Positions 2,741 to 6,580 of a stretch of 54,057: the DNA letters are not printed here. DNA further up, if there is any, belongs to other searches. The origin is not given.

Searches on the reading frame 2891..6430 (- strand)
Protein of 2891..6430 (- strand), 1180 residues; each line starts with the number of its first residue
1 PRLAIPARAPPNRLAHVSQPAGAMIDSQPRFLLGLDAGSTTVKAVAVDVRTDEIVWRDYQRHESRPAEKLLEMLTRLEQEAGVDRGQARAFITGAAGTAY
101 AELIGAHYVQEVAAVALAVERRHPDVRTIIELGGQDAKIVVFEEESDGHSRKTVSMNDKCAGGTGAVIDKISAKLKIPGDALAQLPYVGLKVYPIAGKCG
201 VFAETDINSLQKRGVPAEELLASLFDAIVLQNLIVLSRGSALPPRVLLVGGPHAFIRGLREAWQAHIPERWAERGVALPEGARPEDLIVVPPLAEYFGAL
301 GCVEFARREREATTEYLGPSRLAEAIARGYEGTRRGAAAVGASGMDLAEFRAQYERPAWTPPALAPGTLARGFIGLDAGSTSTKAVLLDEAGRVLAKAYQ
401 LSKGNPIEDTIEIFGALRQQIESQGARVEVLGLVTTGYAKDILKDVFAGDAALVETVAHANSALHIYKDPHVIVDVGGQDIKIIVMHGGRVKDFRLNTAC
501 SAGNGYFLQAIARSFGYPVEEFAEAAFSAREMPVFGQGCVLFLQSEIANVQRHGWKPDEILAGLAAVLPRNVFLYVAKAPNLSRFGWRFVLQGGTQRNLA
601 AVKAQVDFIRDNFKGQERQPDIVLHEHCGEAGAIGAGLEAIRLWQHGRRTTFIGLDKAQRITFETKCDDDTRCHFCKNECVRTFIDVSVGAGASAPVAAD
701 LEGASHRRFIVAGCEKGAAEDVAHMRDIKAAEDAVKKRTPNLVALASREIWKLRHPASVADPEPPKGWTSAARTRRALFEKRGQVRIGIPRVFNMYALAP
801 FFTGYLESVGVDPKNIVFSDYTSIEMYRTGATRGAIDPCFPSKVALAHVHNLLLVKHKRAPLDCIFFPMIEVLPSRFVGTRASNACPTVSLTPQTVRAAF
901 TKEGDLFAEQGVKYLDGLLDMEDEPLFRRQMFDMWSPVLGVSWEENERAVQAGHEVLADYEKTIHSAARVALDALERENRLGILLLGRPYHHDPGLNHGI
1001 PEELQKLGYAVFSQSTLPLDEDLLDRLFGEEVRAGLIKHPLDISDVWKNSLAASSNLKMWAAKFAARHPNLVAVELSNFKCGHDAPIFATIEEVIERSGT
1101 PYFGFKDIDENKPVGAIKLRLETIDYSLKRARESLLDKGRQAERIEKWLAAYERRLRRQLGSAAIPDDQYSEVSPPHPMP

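Call 49: search_protein_families(library=pfam, proteins=[window:2891-6430:-], max_evalue=0.00001)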
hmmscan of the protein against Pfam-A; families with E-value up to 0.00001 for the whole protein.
window:2891-6430:- (1180 aa): 2 families
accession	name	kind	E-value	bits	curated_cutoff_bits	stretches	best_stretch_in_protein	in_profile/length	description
PF01869.26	BcrAD_BadFG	-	5.7e-67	226.5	31.5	2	374-640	1-271/271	BadF/BadG/BcrA/BcrD ATPase family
PF09989.15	DUF2229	-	3.1e-44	151.6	29.4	1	786-1015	1-216/218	CoA enzyme activase uncharacterised domain (DUF2229)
